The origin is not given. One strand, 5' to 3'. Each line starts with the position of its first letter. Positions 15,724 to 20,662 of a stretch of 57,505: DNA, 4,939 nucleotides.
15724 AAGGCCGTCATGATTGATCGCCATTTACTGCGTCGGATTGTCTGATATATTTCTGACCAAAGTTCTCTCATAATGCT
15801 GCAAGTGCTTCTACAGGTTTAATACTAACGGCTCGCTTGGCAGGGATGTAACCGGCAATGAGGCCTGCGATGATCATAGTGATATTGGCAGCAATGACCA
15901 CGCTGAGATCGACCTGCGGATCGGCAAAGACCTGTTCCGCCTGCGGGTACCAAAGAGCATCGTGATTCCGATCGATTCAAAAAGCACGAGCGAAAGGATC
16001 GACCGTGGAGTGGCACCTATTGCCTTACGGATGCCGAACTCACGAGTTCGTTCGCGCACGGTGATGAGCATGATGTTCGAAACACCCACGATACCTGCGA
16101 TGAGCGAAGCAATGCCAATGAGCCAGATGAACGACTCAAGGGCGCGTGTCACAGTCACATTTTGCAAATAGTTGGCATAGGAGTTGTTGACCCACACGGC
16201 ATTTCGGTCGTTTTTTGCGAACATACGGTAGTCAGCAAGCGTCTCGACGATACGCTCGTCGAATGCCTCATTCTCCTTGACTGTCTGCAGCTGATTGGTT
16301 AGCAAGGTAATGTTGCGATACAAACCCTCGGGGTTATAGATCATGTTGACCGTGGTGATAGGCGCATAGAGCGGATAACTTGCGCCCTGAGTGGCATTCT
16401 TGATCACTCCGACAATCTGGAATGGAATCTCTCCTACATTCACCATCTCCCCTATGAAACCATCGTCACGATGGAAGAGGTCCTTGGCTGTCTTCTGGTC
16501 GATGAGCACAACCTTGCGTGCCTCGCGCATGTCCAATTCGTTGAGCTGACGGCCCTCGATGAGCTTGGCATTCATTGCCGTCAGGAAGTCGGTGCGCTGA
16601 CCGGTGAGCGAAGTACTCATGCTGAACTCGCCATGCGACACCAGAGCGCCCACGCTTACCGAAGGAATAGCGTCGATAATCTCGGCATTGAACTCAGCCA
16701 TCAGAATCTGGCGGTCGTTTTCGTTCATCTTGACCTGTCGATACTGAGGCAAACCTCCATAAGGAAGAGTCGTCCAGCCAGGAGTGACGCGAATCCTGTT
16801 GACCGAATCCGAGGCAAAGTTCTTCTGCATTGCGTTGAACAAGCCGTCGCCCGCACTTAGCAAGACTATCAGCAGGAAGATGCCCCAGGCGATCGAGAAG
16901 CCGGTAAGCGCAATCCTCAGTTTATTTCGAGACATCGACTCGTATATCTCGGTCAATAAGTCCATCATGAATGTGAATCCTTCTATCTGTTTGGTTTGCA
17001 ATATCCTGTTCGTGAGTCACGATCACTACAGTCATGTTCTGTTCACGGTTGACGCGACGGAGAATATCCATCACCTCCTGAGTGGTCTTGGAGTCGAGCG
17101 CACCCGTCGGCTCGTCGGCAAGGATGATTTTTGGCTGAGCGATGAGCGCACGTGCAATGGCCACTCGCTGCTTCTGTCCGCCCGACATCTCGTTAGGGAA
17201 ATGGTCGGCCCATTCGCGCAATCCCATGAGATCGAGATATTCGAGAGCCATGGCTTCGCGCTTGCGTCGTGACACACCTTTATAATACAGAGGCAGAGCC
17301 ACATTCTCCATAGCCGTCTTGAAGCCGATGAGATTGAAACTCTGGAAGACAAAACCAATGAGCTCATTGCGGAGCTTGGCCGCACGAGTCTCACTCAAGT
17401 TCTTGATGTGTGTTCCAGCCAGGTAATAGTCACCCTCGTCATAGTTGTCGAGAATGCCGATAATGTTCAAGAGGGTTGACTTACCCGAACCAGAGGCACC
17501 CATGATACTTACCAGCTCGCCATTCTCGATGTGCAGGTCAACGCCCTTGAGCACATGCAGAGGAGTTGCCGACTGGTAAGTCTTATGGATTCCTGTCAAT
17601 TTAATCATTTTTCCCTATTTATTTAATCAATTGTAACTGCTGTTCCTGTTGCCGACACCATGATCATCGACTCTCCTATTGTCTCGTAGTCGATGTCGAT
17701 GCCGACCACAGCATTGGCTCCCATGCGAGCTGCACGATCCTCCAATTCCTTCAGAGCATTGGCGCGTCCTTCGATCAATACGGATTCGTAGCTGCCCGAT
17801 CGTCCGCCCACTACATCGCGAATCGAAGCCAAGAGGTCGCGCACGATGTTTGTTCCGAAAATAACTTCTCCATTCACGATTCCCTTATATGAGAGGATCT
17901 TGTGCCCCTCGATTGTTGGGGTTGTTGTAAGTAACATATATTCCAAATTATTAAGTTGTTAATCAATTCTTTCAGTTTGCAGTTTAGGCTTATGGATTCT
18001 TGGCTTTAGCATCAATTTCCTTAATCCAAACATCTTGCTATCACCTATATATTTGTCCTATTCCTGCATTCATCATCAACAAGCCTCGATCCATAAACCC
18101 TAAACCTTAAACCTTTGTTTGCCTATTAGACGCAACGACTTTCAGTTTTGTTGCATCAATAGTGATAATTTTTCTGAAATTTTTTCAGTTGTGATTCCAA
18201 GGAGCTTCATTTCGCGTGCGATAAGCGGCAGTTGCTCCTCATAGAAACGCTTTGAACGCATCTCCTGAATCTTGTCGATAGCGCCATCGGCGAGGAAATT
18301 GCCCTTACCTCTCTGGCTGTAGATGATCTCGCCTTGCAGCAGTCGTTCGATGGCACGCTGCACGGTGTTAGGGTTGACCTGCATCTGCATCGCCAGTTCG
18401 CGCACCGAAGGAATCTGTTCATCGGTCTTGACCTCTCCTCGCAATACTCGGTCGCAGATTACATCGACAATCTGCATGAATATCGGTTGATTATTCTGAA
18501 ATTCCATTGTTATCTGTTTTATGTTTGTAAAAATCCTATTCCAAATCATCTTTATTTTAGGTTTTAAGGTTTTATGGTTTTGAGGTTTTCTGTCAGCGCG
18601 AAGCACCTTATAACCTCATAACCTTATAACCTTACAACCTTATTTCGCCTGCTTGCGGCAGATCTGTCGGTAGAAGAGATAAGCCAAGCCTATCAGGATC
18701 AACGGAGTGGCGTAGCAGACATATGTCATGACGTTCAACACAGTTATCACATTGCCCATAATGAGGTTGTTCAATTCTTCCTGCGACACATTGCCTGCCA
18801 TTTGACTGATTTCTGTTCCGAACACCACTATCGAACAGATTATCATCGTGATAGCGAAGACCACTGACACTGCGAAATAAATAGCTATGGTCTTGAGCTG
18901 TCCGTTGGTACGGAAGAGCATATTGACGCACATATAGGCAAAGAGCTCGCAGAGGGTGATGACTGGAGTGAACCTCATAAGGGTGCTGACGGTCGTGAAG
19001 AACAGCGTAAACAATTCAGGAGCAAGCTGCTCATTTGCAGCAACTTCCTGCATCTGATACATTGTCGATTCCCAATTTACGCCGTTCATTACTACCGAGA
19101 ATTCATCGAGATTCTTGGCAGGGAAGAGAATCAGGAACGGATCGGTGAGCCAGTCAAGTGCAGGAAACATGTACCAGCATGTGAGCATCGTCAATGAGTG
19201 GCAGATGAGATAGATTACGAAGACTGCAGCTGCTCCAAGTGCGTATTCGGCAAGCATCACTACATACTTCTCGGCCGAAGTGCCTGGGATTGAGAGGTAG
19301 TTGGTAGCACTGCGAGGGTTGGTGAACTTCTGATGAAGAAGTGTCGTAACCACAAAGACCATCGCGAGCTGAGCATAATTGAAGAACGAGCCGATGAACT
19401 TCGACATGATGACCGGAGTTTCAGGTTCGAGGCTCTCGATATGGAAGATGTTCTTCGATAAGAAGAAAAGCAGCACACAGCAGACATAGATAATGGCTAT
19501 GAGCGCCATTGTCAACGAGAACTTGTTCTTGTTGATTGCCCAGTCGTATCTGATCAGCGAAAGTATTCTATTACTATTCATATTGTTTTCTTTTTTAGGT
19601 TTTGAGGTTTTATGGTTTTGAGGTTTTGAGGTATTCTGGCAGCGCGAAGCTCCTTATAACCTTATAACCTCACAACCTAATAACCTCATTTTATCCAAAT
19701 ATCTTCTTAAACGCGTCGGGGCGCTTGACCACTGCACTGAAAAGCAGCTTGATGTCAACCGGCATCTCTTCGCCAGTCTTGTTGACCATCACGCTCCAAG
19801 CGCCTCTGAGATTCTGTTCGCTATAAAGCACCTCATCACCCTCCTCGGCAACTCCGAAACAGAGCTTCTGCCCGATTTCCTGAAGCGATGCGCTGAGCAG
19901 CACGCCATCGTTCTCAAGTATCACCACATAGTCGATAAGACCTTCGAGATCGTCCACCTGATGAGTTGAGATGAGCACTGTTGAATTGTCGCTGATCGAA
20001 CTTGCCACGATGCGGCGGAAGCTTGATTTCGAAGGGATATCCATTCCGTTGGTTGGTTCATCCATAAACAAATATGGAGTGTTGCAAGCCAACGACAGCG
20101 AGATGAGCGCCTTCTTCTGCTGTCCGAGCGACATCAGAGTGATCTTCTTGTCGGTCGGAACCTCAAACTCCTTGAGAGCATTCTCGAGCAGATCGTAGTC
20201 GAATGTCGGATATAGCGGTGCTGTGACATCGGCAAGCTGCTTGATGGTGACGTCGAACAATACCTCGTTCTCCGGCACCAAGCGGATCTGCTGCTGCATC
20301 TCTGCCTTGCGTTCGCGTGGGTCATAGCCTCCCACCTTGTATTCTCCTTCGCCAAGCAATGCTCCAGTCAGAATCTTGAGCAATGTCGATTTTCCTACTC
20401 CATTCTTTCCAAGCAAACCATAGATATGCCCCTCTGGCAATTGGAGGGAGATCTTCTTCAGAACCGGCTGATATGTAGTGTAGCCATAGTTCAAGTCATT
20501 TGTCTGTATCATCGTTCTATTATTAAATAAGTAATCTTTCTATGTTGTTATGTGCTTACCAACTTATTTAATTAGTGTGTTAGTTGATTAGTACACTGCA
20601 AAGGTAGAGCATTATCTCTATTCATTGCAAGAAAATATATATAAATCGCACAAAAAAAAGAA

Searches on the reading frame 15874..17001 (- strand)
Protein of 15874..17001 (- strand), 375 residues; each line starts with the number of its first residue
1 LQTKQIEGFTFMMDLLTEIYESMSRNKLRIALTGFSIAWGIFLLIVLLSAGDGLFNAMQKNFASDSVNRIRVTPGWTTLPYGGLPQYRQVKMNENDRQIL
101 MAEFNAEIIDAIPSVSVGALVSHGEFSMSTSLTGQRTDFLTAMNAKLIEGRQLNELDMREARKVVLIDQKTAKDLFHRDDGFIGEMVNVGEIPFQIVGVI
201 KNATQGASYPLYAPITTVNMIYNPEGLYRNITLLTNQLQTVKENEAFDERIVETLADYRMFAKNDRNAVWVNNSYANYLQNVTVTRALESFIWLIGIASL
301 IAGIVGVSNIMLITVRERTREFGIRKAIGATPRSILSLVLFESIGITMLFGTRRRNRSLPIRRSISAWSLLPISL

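Call 14: search_protein_families(library=pfam, proteins=[window:15874-17001:-])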
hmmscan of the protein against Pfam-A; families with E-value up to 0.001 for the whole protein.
window:15874-17001:- (375 aa): 2 families
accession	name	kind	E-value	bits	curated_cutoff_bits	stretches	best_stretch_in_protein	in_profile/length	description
PF12704.14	MacB_PCD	-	2.5e-25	90.4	27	1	31-222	2-180/207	MacB-like periplasmic core domain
PF02687.27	FtsX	-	2.5e-08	34.4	25.5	1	294-349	2-57/120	FtsX-like permease C-terminal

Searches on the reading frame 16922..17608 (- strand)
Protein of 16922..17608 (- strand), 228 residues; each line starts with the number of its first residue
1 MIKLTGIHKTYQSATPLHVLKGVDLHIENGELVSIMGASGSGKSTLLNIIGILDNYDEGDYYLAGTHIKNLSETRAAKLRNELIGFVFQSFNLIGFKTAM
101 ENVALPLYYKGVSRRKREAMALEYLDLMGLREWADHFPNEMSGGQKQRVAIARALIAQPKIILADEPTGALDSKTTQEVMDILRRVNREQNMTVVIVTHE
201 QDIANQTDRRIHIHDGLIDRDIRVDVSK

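Call 14: search_protein_families(library=pfam, proteins=[window:16922-17608:-])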
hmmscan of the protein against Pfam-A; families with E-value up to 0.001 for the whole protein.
window:16922-17608:- (228 aa): 6 families
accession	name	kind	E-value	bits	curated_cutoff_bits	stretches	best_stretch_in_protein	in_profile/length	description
PF00005.33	ABC_tran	-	1.6e-31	110.2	25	1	20-168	1-136/137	ABC transporter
PF13304.12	AAA_21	-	3.4e-07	31.1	27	0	34-65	3-37/304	AAA domain, putative AbiEii toxin, Type IV TA system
PF02463.25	SMC_N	-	3.7e-07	30.2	40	1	32-213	26-211/220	RecF/RecN/SMC N terminal domain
PF13555.12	AAA_29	-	0.0002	21.5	27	1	21-47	13-39/61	P-loop containing region of AAA domain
PF20720.3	nSTAND3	-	0.00021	21.4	27.2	0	161-223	68-134/155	Novel STAND NTPase 3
PF13481.12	AAA_25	-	0.00045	20.3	27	0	23-47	26-50/195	AAA domain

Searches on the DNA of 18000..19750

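Call 75: search_rna_families(source=window, start=18000, end=19750, threshold=evalue, max_evalue=1)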
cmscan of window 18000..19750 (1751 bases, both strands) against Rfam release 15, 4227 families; matches with E-value up to 1: 3.
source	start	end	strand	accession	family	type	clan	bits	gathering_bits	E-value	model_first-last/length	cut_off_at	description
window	19592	19683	+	RF03578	mir-3910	Gene; miRNA;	-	22.1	95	0.25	1-82/82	no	mir-3910 microRNA precursor family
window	19590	19684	+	RF00027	let-7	Gene; miRNA;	CL00148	20.6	53.5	0.49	1-84/84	no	let-7 microRNA precursor family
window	18552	18646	+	RF00027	let-7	Gene; miRNA;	CL00148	20.4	53.5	0.55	1-84/84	no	let-7 microRNA precursor family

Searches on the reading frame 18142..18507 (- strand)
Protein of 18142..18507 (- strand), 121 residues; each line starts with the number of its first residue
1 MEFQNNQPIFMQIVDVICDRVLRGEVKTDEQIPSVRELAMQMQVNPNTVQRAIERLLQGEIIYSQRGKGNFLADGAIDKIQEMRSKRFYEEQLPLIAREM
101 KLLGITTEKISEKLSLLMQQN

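Call 14: search_protein_families(library=pfam, proteins=[window:18142-18507:-])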
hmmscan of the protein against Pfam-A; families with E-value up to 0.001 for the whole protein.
window:18142-18507:- (121 aa): 3 families
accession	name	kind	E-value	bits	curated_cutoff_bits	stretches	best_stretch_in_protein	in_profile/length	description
PF00392.27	GntR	-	9.5e-12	44.9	27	1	12-71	4-63/64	Bacterial regulatory proteins, gntR family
PF02082.26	Rrf2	-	6.5e-05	23.5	30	1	28-71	19-64/132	Iron-dependent Transcriptional regulator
PF01047.28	MarR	-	0.00012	22.4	24.6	1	34-69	19-54/59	MarR family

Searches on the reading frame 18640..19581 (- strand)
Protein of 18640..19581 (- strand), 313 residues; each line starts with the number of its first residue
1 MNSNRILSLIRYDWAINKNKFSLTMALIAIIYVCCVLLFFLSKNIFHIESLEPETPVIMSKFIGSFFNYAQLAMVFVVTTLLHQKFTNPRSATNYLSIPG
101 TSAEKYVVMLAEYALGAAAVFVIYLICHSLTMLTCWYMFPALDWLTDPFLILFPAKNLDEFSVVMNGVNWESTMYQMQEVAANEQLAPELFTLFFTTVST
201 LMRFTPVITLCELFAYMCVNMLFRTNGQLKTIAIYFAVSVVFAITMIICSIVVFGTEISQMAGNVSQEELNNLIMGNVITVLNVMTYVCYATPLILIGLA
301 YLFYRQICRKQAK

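Call 14: search_protein_families(library=pfam, proteins=[window:18640-19581:-])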
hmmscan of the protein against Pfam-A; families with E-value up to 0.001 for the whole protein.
window:18640-19581:- (313 aa): 0 families

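Call 26: find_encoding_contigs(protein=window:18640-19581:-, flank=10000, max_places=10)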
Protein window:18640-19581:- (313 aa): 2 contigs read that carry it; 2 places shown.
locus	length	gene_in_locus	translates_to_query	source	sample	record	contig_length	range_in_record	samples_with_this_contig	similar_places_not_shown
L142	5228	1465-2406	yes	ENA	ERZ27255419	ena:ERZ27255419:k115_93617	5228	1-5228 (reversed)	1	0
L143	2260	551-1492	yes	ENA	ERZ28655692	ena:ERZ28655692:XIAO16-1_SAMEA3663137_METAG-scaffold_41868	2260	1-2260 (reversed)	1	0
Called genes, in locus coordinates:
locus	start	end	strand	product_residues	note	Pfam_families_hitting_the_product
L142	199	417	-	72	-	-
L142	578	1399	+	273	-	PF00005:ABC_tran, PF13304:AAA_21 (faint)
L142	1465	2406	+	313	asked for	-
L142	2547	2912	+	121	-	PF00392:GntR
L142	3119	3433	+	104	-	PF01906:YbjQ_1, PF23025:YbjQ_2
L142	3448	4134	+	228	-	PF00005:ABC_tran, PF02463:SMC_N (weak), PF13304:AAA_21 (faint)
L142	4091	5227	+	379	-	?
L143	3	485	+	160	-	?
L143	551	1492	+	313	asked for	-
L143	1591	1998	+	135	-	PF00392:GntR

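Call 45: find_homologous_proteins(query=window:18640-19581:-, max_evalue=1e-10)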
Query window:18640-19581:- (313 aa): 28 proteins with E <= 1e-10 among 3122 candidates.
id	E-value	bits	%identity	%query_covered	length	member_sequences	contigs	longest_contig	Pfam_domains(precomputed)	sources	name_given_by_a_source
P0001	3.2e-197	672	99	100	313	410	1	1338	-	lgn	-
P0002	8.5e-167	572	83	100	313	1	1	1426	-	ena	-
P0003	9.3e-161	552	79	100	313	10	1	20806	-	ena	-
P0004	1.2e-157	542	78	100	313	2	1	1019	-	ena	-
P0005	4.0e-119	416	61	100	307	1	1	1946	-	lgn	-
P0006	1.5e-105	371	55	100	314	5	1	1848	-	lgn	-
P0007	1.5e-93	332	49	100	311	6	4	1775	-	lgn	-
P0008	1.1e-92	329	49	100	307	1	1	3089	-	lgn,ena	-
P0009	2.4e-91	324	51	100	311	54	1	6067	-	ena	-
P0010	1.6e-88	315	50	100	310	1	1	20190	-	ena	-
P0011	9.8e-88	313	49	100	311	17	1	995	-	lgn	-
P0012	1.7e-85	305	49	100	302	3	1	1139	-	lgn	-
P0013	5.9e-83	297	48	100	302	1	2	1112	-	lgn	-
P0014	6.9e-83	297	47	100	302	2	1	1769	-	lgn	-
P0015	7.7e-82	293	48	100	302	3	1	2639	-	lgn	-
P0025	2.1e-51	193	37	100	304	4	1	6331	-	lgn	-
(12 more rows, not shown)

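Call 46: find_encoding_contigs(protein=P0003, flank=10000, max_places=4)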
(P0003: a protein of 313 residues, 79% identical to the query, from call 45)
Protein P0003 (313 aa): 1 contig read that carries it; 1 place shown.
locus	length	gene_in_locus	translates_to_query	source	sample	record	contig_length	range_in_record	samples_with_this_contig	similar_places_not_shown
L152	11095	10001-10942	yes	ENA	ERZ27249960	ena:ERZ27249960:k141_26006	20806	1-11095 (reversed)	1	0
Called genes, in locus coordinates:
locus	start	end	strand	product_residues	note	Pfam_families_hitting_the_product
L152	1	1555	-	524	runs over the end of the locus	PF15418:DUF4625 (faint)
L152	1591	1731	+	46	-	-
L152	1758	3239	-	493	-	PF26550:Tricorn_2nd (faint), PF07676:PD40 (weak), PF26549:Tricorn_N (weak)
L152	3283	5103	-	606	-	PF19529:DUF6057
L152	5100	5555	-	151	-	PF00583:Acetyltransf_1, PF13673:Acetyltransf_10 (weak), PF13508:Acetyltransf_7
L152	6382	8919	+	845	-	PF22848:ASD1_dom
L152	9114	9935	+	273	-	PF00005:ABC_tran, PF13304:AAA_21 (faint)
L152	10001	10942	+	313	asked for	-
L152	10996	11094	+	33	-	?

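Call 47: find_encoding_contigs(protein=P0010, flank=10000, max_places=4)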
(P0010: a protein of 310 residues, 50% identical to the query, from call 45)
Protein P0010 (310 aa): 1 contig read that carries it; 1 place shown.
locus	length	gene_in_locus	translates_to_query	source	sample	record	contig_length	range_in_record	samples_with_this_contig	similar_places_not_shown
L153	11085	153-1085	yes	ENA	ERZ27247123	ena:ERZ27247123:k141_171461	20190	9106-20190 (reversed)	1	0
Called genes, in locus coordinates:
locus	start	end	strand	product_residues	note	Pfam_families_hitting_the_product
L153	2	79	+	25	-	?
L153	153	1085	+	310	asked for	-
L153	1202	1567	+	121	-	PF00392:GntR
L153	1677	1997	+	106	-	PF01906:YbjQ_1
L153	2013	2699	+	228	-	PF00005:ABC_tran, PF02463:SMC_N (weak), PF13304:AAA_21 (faint)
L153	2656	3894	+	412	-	PF12704:MacB_PCD, PF02687:FtsX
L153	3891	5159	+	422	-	PF12704:MacB_PCD, PF02687:FtsX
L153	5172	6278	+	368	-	PF02321:OEP (faint), PF25881:HH_YBHG, PF25885:HH_EMRA (weak)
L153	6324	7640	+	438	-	PF02321:OEP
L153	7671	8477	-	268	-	PF23023:Anti-Pycsar_Apyc1, PF00753:Lactamase_B, PF12706:Lactamase_B_2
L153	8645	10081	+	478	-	PF05195:AMP_N, PF00557:Peptidase_M24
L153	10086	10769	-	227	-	PF13568:OMP_b-brl_2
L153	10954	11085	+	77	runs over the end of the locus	-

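Call 63: find_encoding_contigs(protein=P0009, flank=3000, max_places=3)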
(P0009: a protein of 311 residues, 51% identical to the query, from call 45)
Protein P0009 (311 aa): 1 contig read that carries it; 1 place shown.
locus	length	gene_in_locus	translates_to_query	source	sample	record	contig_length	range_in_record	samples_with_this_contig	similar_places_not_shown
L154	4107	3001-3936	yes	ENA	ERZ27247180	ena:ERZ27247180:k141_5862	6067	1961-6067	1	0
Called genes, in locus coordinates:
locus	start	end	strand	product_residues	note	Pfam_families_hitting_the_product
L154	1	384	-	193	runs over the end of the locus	PF00156:Pribosyltran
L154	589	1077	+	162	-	PF04542:Sigma70_r2, PF08281:Sigma70_r4_2, PF04545:Sigma70_r4 (faint)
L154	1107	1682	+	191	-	-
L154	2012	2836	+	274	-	PF00005:ABC_tran, PF13304:AAA_21 (faint)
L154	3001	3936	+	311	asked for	-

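Call 64: find_encoding_contigs(protein=P0005, flank=3000, max_places=3)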
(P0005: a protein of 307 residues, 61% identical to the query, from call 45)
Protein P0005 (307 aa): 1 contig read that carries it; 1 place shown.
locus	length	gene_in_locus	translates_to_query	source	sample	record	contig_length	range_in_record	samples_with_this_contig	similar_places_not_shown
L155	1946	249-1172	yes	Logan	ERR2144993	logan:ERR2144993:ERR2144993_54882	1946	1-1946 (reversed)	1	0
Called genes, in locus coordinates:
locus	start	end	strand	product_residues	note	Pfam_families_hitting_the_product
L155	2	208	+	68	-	?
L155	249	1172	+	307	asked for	-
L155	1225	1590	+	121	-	PF00392:GntR, PF01047:MarR (faint)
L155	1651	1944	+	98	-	?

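Call 65: find_encoding_contigs(protein=P0025, flank=3000, max_places=3)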
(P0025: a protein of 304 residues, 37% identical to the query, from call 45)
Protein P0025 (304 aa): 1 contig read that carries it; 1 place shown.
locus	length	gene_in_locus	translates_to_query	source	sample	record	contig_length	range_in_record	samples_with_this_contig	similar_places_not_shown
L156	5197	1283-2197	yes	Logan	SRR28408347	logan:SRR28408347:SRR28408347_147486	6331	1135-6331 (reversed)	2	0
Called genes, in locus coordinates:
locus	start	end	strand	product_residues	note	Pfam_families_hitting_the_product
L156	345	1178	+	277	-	PF00005:ABC_tran, PF13304:AAA_21 (weak)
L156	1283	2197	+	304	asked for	-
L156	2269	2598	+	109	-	PF00392:GntR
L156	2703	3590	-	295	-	PF13229:Beta_helix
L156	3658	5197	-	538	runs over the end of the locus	-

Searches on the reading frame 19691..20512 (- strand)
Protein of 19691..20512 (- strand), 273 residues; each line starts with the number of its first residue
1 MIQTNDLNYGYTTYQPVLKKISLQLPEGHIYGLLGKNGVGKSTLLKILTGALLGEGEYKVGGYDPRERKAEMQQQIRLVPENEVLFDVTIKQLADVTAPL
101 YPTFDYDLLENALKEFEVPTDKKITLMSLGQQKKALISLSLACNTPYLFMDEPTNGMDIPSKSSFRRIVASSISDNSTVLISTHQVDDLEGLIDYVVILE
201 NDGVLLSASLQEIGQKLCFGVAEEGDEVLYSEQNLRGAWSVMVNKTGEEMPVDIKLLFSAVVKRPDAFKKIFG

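Call 14: search_protein_families(library=pfam, proteins=[window:19691-20512:-])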
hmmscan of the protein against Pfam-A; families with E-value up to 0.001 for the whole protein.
window:19691-20512:- (273 aa): 2 families
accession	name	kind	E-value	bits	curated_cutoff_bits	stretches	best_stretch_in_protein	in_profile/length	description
PF00005.33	ABC_tran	-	2.5e-21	77.2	25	1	18-155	1-137/137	ABC transporter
PF13304.12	AAA_21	-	1e-10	42.6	27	1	124-185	235-299/304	AAA domain, putative AbiEii toxin, Type IV TA system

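Call 29: find_encoding_contigs(protein=window:19691-20512:-, flank=10000, max_places=10)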
Protein window:19691-20512:- (273 aa): 2 contigs read that carry it; 2 places shown.
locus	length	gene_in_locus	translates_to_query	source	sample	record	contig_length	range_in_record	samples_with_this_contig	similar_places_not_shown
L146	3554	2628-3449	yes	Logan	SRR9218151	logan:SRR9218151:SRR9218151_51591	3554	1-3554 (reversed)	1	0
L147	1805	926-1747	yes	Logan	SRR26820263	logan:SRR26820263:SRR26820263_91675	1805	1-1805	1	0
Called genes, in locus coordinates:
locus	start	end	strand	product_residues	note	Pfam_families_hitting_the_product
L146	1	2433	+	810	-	?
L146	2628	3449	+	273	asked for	PF00005:ABC_tran, PF13304:AAA_21 (faint)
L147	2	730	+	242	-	?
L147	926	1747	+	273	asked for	PF00005:ABC_tran, PF13304:AAA_21 (faint)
